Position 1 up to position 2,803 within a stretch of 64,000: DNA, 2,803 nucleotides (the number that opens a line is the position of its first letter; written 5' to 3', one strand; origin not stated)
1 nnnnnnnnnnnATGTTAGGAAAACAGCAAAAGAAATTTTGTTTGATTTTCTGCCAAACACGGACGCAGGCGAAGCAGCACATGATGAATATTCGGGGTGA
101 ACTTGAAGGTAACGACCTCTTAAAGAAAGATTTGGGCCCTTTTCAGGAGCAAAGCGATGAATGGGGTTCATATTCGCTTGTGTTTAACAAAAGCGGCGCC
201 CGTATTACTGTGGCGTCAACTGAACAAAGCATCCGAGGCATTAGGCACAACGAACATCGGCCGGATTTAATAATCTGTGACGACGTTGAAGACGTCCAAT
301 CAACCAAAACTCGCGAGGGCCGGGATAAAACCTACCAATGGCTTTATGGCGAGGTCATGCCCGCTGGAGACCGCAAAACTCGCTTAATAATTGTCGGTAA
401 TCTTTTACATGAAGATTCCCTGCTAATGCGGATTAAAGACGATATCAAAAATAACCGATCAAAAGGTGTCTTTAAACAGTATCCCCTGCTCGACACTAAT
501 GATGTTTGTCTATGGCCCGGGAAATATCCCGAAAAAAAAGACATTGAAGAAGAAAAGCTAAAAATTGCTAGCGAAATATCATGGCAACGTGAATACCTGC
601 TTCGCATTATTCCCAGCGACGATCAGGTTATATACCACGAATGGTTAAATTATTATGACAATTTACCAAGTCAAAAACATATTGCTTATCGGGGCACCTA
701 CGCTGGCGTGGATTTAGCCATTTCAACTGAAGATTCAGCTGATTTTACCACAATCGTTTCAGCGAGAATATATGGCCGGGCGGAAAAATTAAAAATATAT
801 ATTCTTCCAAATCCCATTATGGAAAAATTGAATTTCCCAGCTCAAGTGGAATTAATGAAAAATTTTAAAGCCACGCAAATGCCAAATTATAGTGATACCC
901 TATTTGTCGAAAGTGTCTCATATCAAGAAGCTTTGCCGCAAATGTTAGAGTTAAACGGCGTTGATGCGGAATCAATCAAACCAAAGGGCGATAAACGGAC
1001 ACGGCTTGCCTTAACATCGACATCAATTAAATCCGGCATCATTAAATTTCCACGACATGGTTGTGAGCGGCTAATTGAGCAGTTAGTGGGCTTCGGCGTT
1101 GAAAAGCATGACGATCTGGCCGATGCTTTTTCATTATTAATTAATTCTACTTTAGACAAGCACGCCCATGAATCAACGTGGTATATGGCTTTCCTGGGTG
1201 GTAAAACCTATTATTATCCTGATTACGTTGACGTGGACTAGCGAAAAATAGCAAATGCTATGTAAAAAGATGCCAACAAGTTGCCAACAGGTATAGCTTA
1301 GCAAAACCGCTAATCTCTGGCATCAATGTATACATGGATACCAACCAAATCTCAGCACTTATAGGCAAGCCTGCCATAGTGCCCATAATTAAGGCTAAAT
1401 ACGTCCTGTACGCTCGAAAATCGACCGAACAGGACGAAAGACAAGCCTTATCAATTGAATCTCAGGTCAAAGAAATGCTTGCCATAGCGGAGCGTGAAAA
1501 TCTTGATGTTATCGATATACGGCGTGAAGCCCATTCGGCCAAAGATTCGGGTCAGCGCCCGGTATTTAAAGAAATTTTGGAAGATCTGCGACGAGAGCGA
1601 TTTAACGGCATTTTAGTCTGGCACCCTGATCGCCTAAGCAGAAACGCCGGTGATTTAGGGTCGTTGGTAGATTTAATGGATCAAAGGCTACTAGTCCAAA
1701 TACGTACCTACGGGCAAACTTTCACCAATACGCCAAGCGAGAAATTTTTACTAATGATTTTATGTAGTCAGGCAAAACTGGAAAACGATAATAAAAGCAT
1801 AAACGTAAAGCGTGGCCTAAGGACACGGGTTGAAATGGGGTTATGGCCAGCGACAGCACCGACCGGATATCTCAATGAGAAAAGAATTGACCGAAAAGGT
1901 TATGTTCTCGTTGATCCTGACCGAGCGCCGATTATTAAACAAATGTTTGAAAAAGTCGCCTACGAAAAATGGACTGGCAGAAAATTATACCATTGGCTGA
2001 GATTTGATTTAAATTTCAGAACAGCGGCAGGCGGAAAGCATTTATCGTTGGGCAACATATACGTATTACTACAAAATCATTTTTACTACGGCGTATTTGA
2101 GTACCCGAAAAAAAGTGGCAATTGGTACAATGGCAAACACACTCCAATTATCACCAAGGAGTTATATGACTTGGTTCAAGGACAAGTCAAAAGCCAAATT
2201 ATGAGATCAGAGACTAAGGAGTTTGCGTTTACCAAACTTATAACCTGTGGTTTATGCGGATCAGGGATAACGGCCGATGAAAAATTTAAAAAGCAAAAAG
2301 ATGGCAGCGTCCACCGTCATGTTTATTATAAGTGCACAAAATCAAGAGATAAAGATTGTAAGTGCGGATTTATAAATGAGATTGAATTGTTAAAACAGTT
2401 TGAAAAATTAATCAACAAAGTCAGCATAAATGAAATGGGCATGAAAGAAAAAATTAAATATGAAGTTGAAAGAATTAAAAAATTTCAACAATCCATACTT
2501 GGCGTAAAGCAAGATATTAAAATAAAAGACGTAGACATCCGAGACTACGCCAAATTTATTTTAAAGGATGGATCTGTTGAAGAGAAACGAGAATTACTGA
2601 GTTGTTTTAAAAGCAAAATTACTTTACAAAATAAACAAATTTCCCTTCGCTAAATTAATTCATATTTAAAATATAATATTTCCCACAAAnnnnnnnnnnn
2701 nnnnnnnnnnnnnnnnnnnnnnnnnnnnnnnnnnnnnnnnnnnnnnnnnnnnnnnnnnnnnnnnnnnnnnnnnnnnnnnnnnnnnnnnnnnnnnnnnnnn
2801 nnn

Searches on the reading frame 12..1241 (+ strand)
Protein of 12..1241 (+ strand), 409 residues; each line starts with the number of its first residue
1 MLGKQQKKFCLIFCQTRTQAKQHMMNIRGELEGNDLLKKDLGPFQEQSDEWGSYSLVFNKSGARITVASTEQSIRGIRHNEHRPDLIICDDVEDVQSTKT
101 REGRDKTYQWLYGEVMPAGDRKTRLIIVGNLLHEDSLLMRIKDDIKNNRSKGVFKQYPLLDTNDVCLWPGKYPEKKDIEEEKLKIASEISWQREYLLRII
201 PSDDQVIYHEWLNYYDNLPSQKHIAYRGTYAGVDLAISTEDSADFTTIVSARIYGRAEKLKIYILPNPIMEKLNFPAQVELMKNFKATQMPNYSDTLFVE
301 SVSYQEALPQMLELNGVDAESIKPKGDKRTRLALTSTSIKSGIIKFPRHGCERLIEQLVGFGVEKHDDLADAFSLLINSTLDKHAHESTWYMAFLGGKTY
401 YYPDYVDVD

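Call 3: search_protein_families(library=pfam, proteins=[window:12-1241:+], max_evalue=0.01)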
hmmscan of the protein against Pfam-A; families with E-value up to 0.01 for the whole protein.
window:12-1241:+ (409 aa): 0 families

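Call 34: search_protein_families(library=phrogs, proteins=[window:12-1241:+], max_evalue=0.001)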
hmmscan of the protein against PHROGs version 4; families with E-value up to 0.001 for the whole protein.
window:12-1241:+ (409 aa): 4 families
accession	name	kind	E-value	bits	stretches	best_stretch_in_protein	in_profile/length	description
phrog_38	-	head and packaging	5.1e-56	191.7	1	2-384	331-707/760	terminase large subunit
phrog_5573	-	head and packaging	4e-13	50.4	1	173-385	29-239/250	terminase large subunit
phrog_14112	-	unknown function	2.7e-06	28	1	6-111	132-239/247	-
phrog_979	-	head and packaging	4.4e-05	23.3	1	303-388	516-607/642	terminase large subunit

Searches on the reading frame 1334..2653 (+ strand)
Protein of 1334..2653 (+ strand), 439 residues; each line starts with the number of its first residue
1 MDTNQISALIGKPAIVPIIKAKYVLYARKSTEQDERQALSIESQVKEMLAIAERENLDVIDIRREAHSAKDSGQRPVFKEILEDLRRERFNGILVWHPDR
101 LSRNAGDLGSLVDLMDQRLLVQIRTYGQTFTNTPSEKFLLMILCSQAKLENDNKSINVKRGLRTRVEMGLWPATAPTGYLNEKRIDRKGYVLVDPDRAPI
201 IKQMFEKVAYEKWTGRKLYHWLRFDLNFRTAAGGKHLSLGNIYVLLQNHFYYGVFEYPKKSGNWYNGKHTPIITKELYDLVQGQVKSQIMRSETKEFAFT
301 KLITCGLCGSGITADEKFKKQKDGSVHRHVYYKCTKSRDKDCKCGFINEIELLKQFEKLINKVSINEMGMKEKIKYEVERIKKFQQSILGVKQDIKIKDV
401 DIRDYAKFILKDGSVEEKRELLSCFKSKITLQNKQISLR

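Call 3: search_protein_families(library=pfam, proteins=[window:1334-2653:+], max_evalue=0.01)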
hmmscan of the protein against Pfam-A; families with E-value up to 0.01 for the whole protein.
window:1334-2653:+ (439 aa): 3 families
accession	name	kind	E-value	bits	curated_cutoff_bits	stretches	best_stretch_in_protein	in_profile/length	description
PF00239.26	Resolvase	-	1.7e-22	80.5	23.3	1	24-169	2-143/145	Resolvase, N terminal domain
PF07508.19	Recombinase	-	8.5e-11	42.4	21.1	1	195-286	1-100/102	Recombinase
PF13408.12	Zn_ribbon_recom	-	3.8e-08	34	25.3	1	299-360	2-57/58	Recombinase zinc beta ribbon domain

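Call 34: search_protein_families(library=phrogs, proteins=[window:1334-2653:+], max_evalue=0.001)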
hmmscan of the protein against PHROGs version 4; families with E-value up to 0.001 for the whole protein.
window:1334-2653:+ (439 aa): 2 families
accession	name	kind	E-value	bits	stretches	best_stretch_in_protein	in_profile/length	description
phrog_95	-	integration and excision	1.9e-60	206.2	1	20-384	87-469/651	integrase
phrog_125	-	DNA, RNA and nucleotide metabolism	6.2e-21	76.1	1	20-258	19-212/254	DNA invertase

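Call 97: search_protein_families(library=ncbifam, proteins=[window:1334-2653:+], max_evalue=0.001)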
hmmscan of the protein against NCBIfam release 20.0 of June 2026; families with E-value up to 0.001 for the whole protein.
window:1334-2653:+ (439 aa): 6 families
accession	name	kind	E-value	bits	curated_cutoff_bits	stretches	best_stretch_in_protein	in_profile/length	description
NF047343.1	SCCmet_CcrB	equivalog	8.9e-35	120.3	900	1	22-435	8-433/542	cassette chromosome recombinase CcrB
NF041201.1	recomb_XisF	equivalog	1.9e-18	66.7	375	1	25-393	3-391/465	fdxN element excision recombinase XisF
NF047344.1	SCCmet_CcrA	equivalog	2.6e-13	49.9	700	1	24-387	5-347/442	cassette chromosome recombinase CcrA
NF047347.1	SCCmet_CcrC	equivalog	1.3e-11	43.7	900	1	20-395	2-400/558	cassette chromosome recombinase CcrC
NF049883.1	resolv_YneB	equivalog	1.5e-11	44.2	175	1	23-174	2-151/211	YneB family resolvase-like protein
NF033518.0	transpos_IS607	equivalog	1.1e-07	31.6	110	1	20-104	53-133/187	IS607 family transposase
